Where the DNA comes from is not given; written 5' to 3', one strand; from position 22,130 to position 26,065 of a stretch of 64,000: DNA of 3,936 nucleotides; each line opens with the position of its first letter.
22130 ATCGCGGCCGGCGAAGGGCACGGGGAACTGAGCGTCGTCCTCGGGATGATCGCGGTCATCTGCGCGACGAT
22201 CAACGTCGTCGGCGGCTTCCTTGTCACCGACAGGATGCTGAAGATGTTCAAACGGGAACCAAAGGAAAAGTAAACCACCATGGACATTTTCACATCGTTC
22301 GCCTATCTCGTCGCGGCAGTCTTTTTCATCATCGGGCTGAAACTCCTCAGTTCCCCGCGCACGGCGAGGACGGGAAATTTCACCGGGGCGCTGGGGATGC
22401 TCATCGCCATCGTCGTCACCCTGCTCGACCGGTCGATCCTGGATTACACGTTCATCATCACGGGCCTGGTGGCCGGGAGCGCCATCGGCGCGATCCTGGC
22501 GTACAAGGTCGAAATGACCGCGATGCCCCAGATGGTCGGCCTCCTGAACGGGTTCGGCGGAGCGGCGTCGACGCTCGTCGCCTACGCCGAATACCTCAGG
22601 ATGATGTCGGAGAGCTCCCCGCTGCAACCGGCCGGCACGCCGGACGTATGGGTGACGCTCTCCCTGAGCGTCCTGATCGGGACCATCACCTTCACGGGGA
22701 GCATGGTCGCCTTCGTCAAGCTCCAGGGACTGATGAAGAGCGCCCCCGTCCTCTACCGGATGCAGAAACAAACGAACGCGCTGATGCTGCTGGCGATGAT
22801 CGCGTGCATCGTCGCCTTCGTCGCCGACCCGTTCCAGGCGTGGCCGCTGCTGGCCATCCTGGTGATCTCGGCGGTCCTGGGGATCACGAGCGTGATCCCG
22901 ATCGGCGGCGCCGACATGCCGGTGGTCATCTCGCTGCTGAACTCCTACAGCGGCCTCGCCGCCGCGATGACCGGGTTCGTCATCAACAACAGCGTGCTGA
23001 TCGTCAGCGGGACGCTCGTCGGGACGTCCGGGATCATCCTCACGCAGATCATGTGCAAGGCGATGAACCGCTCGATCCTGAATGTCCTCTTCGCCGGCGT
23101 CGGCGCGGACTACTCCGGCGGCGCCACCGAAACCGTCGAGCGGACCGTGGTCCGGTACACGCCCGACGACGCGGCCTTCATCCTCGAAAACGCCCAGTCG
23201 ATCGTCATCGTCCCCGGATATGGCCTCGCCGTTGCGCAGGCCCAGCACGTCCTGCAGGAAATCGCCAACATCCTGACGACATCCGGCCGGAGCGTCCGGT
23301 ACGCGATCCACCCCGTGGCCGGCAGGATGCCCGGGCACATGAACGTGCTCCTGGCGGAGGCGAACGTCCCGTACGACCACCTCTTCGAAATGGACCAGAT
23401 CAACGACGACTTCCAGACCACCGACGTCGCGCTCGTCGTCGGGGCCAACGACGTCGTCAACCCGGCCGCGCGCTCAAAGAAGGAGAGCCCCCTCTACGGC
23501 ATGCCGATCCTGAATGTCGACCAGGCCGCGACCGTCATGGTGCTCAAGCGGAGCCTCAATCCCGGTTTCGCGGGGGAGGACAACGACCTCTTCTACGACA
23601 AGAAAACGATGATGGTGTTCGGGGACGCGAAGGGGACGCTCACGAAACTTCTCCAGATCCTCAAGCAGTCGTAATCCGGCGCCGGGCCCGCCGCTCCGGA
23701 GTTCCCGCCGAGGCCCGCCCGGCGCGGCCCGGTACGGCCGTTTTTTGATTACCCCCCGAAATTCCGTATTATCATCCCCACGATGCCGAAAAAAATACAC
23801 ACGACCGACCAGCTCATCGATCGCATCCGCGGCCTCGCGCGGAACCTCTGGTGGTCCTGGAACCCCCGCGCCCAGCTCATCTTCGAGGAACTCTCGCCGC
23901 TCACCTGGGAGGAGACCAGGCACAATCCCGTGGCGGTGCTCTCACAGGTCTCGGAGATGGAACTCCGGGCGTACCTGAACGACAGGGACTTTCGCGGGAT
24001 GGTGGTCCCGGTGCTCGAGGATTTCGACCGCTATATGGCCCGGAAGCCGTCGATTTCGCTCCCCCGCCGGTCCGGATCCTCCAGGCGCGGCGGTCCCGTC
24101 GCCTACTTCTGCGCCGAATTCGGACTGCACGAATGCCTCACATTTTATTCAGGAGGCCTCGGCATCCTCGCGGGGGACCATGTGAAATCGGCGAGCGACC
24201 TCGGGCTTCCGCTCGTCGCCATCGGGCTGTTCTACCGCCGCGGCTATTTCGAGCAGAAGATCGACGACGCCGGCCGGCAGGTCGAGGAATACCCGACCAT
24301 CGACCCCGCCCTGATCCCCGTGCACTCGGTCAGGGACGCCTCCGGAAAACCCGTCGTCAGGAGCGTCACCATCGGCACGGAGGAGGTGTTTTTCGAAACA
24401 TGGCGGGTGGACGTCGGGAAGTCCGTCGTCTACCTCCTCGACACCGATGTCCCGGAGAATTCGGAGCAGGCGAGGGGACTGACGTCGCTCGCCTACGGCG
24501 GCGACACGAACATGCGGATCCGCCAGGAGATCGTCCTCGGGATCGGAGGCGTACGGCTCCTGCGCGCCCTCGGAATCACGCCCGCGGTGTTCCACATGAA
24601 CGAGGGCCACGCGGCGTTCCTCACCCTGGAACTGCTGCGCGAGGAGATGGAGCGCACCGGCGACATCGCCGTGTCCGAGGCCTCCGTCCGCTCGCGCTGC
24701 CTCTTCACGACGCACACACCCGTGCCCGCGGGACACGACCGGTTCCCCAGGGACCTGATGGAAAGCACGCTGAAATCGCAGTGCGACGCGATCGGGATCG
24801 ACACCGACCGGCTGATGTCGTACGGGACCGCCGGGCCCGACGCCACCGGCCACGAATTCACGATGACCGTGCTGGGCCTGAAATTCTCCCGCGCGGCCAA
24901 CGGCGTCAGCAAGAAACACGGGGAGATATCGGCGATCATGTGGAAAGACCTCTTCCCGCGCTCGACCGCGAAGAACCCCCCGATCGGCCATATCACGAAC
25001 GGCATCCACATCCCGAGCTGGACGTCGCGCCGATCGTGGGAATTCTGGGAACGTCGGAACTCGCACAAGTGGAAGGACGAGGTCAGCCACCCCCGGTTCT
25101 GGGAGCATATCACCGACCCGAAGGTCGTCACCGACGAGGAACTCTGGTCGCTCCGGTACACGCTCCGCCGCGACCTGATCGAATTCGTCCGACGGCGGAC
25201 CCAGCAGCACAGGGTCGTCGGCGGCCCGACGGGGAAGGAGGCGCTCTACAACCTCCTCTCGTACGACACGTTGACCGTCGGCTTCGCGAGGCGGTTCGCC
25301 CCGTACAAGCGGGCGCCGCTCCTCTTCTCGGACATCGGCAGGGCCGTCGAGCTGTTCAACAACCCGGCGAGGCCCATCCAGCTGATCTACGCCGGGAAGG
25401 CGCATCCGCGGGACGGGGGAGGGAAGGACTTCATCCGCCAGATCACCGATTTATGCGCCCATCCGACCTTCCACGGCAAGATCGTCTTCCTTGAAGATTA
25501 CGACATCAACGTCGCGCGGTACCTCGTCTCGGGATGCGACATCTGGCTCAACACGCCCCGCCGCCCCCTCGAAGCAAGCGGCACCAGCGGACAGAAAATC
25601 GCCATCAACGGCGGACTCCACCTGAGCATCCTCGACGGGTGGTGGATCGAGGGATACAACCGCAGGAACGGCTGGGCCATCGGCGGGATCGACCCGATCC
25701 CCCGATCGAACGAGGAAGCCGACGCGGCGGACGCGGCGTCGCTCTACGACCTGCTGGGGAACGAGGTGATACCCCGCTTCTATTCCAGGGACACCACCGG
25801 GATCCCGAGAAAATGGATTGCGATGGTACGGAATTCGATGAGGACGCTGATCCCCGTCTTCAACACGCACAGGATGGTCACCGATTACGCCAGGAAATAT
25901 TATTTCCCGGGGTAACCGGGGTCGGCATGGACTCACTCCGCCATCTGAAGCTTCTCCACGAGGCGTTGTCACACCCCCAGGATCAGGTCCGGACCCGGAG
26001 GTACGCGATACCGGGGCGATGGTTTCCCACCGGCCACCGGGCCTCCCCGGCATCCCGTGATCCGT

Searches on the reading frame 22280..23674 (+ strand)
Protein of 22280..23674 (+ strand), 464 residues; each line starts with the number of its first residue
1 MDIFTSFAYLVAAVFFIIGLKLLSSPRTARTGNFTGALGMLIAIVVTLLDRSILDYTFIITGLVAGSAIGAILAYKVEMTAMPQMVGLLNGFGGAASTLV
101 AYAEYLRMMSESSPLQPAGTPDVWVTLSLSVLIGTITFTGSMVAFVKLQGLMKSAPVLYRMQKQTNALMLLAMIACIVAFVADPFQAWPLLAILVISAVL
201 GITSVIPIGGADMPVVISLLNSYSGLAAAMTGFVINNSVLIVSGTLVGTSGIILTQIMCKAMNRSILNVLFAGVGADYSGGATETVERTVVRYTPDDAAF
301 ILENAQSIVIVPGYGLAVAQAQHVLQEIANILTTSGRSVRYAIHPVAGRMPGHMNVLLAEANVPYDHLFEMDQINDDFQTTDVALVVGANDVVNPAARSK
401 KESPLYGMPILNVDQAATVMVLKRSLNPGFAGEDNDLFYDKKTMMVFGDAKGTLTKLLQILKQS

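Call 40: search_protein_families(library=pfam, max_evalue=0.00001, proteins=[window:22280-23674:+])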
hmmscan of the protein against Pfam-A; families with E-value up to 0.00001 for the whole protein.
window:22280-23674:+ (464 aa): 1 family
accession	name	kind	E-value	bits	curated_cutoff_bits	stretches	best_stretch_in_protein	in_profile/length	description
PF02233.22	PNTB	-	4.5e-186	619.7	31.7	1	6-459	2-455/456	NAD(P) transhydrogenase beta subunit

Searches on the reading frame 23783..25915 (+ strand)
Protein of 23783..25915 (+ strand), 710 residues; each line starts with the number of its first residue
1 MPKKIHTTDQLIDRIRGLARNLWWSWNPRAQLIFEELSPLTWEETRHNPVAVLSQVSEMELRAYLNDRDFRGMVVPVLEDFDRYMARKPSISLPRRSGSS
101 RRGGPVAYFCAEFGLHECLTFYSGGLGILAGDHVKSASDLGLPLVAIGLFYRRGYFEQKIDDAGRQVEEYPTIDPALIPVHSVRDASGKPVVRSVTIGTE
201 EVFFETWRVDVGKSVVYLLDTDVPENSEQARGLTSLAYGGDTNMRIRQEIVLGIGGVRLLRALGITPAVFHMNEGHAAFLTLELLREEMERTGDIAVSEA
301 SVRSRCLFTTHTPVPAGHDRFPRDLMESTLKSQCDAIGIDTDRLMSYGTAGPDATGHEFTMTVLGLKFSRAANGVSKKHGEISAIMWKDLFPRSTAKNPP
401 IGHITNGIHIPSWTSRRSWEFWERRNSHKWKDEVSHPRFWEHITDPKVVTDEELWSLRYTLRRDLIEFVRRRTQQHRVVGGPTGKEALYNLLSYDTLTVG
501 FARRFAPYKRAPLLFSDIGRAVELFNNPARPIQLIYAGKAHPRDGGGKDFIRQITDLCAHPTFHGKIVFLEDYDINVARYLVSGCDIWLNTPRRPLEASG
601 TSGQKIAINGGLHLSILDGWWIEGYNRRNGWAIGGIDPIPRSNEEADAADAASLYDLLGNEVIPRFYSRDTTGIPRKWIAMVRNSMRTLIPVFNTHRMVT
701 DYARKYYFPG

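Call 40: search_protein_families(library=pfam, max_evalue=0.00001, proteins=[window:23783-25915:+])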
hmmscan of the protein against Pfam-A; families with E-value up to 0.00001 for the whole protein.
window:23783-25915:+ (710 aa): 2 families
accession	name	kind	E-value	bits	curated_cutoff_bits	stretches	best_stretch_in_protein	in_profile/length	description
PF11897.13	DUF3417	-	4.4e-28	98.4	25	1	12-119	5-109/109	Protein of unknown function (DUF3417)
PF00343.26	Phosphorylase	-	2.6e-22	79.4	27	1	268-623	218-583/713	Carbohydrate phosphorylase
